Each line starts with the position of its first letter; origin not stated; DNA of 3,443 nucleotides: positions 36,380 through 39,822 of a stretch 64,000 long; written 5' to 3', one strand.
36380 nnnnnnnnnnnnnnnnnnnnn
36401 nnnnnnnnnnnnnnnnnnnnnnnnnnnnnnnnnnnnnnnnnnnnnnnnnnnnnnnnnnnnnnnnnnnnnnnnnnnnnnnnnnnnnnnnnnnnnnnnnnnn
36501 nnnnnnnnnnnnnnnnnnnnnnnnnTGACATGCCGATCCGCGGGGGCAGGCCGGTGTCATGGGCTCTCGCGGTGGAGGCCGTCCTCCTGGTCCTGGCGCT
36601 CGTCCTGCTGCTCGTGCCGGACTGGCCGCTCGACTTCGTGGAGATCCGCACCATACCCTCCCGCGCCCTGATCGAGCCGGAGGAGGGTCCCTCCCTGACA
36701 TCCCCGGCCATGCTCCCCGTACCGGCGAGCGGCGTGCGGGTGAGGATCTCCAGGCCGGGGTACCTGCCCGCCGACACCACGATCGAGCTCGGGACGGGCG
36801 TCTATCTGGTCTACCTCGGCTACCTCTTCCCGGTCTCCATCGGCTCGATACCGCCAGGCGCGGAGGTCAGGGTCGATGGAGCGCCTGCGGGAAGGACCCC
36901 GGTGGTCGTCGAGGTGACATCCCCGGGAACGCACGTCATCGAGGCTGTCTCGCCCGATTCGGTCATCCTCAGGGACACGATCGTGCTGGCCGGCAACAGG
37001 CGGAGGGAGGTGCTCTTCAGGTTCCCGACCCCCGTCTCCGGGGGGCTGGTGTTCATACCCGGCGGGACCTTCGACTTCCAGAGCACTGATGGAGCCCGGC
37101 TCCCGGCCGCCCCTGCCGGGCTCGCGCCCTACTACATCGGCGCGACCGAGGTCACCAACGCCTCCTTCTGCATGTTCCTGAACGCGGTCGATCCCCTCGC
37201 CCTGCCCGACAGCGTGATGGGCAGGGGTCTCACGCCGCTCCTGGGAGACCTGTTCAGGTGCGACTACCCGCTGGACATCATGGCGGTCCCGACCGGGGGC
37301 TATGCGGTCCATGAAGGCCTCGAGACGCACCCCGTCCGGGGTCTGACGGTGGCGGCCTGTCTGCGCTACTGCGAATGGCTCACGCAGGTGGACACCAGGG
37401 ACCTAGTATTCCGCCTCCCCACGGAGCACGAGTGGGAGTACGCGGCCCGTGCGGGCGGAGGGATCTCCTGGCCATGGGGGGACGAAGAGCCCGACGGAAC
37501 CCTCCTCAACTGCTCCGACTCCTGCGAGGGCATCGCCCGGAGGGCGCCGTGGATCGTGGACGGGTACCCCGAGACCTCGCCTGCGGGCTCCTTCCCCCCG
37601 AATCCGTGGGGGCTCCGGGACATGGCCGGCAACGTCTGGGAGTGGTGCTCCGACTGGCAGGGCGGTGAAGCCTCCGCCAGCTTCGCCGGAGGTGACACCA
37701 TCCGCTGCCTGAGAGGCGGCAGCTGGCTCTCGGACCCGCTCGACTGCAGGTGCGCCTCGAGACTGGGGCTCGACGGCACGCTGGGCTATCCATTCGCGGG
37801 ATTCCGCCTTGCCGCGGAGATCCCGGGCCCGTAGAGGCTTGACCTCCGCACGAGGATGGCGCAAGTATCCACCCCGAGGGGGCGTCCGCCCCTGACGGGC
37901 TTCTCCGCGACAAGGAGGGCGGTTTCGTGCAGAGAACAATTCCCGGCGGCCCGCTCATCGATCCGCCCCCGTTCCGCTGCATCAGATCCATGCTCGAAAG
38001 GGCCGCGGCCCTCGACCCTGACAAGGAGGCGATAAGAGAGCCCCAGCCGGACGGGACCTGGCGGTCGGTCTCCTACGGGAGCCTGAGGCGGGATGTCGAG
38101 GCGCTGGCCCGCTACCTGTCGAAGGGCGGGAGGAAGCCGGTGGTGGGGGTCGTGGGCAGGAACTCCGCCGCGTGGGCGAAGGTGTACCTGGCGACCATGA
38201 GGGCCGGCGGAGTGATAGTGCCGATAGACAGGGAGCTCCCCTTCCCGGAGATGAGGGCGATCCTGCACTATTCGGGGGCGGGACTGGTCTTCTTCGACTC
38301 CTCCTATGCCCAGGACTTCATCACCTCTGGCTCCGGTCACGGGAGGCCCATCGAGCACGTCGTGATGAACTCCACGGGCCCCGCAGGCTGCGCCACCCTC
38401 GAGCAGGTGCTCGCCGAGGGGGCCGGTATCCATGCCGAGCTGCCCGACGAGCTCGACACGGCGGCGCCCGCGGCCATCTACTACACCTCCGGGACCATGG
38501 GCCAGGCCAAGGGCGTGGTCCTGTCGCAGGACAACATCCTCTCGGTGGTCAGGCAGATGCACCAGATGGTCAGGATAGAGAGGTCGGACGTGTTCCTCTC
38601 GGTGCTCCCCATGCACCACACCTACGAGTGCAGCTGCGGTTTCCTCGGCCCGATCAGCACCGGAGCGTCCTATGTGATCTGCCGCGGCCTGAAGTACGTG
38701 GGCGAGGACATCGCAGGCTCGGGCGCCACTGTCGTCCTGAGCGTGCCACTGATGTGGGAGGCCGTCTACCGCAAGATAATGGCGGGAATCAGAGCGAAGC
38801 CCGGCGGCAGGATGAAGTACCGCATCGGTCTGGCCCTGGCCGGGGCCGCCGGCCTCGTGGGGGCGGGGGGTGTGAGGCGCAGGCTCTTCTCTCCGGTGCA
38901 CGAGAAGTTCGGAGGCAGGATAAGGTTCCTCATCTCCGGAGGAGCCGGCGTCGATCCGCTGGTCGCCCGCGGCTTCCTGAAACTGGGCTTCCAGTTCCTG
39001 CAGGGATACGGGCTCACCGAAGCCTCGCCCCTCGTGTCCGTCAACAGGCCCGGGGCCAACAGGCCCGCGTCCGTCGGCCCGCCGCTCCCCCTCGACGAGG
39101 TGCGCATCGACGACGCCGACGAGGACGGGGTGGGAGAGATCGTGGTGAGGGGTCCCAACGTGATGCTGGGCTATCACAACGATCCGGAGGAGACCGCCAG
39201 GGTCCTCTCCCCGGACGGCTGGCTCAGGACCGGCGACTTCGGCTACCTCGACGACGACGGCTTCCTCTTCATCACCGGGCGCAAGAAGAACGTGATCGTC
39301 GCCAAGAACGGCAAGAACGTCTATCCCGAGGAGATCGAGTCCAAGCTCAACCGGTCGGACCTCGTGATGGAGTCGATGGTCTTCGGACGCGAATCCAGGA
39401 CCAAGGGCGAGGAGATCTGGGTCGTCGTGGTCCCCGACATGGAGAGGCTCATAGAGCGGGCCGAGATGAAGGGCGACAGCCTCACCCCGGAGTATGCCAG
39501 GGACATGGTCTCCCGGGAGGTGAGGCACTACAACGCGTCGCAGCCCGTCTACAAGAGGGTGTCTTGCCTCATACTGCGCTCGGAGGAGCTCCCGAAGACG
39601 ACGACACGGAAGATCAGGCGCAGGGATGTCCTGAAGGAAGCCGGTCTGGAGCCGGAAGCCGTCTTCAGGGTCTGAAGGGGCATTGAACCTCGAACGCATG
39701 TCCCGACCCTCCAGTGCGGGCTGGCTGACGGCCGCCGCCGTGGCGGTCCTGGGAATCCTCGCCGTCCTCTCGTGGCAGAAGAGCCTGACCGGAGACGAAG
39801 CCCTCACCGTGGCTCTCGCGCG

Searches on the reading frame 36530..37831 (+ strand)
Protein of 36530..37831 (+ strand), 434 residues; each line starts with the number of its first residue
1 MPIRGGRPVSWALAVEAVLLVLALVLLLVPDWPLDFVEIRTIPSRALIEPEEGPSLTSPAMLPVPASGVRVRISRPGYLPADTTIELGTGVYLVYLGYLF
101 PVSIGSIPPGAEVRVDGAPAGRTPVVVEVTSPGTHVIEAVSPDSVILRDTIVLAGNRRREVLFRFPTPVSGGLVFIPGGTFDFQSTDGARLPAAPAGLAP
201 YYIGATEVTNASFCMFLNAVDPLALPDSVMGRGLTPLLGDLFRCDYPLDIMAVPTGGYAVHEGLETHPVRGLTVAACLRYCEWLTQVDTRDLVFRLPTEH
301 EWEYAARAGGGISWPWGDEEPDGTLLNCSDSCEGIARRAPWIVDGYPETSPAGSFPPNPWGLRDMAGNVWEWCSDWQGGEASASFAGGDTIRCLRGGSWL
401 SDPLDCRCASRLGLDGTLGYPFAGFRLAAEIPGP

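Call 30: search_protein_families(library=pfam, proteins=[window:36530-37831:+], max_evalue=0.001)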
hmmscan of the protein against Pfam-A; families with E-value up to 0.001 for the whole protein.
window:36530-37831:+ (434 aa): 2 families
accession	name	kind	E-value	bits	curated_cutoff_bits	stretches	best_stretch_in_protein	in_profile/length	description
PF03781.23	FGE-sulfatase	-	1.1e-41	143.6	23.3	1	173-428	5-254/255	Sulfatase-modifying factor enzyme 1-like domain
PF08308.17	PEGA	-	1.8e-10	41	20.8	1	102-140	4-42/71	PEGA domain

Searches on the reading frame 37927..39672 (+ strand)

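Call 30: search_protein_families(library=pfam, proteins=[window:37927-39672:+], max_evalue=0.001)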
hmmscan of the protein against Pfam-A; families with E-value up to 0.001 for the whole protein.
window:37927-39672:+ (582 aa): 3 families
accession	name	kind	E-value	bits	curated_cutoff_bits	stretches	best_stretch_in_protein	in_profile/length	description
PF00501.34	AMP-binding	-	5.5e-67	226.6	29.9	1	23-417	1-384/384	AMP-binding enzyme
PF23562.2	AMP-binding_C_3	-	2.3e-06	28.4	20.8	1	455-571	2-111/124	AMP-binding enzyme C-terminal domain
PF13193.12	AMP-binding_C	-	2.9e-05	25.3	24.5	1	469-562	1-76/76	AMP-binding enzyme C-terminal domain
